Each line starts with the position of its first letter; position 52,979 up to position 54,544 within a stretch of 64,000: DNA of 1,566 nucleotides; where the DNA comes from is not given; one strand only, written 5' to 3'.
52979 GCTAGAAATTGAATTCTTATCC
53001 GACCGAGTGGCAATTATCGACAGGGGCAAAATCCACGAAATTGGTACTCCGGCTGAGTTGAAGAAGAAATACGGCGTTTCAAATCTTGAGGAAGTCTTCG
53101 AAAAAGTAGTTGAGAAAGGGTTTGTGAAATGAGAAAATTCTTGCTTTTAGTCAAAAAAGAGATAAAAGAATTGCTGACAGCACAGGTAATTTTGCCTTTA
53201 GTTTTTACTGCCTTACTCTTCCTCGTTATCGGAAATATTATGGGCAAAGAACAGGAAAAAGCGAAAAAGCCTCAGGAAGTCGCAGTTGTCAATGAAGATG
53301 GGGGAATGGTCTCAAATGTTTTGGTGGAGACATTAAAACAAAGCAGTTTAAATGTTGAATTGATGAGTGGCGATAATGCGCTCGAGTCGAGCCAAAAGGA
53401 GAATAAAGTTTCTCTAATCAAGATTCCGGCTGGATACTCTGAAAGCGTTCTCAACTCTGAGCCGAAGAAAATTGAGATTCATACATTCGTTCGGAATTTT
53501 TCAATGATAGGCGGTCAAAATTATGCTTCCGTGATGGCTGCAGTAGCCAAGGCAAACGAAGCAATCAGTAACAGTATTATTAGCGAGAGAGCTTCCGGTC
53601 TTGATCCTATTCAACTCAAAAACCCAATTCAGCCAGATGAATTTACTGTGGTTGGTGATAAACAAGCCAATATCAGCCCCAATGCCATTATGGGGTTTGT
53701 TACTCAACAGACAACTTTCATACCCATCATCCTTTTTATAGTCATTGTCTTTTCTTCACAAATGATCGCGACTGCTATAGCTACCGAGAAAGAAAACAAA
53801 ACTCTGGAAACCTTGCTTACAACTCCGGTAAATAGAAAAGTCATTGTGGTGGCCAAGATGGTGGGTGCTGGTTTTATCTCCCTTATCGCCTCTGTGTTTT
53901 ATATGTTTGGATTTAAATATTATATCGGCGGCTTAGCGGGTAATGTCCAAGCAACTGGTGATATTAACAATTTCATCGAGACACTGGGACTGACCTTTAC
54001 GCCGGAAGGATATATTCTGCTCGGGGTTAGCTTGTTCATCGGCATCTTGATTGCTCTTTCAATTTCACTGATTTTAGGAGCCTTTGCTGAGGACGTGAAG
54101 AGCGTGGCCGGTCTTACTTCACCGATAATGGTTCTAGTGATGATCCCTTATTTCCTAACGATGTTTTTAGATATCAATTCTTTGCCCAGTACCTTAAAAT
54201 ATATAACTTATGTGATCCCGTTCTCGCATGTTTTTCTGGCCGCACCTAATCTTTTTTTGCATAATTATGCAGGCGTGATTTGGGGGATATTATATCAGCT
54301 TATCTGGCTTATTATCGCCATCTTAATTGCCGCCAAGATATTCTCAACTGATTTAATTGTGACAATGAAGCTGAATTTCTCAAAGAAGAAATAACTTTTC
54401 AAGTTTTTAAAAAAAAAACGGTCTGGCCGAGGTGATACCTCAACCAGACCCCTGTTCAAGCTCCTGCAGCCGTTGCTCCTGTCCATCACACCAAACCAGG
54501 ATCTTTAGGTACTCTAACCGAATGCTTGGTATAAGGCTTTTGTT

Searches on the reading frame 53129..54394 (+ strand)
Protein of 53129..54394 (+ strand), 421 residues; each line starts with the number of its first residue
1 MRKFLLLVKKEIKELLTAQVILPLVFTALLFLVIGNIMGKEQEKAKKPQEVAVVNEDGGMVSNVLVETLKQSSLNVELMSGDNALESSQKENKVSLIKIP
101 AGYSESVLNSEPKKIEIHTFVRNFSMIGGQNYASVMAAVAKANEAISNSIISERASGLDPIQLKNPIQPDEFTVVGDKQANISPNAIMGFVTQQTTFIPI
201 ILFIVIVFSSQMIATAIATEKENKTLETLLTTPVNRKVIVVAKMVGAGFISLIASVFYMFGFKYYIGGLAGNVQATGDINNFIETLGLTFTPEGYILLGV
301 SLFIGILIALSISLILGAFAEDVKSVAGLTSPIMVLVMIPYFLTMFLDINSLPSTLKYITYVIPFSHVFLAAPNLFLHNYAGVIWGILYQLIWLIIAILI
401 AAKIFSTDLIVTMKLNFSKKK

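Call 72: search_protein_families(library=pfam, proteins=[window:53129-54394:+], max_evalue=0.00001)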
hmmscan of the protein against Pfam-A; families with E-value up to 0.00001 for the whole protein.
window:53129-54394:+ (421 aa): 4 families
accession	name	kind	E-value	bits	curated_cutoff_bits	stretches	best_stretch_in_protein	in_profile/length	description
PF12698.13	ABC2_membrane_3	-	8.7e-39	134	31.6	1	18-400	6-340/347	ABC-2 family transporter protein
PF12679.13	ABC2_membrane_2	-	1.5e-16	60.9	27.2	1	7-407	3-280/283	ABC-2 family transporter protein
PF01061.29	ABC2_membrane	-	8.7e-12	45.5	26.9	1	194-370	47-204/211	ABC-2 type transporter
PF12730.13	ABC2_membrane_4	-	2.6e-06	27.9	27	1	181-310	40-169/179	ABC-2 family transporter protein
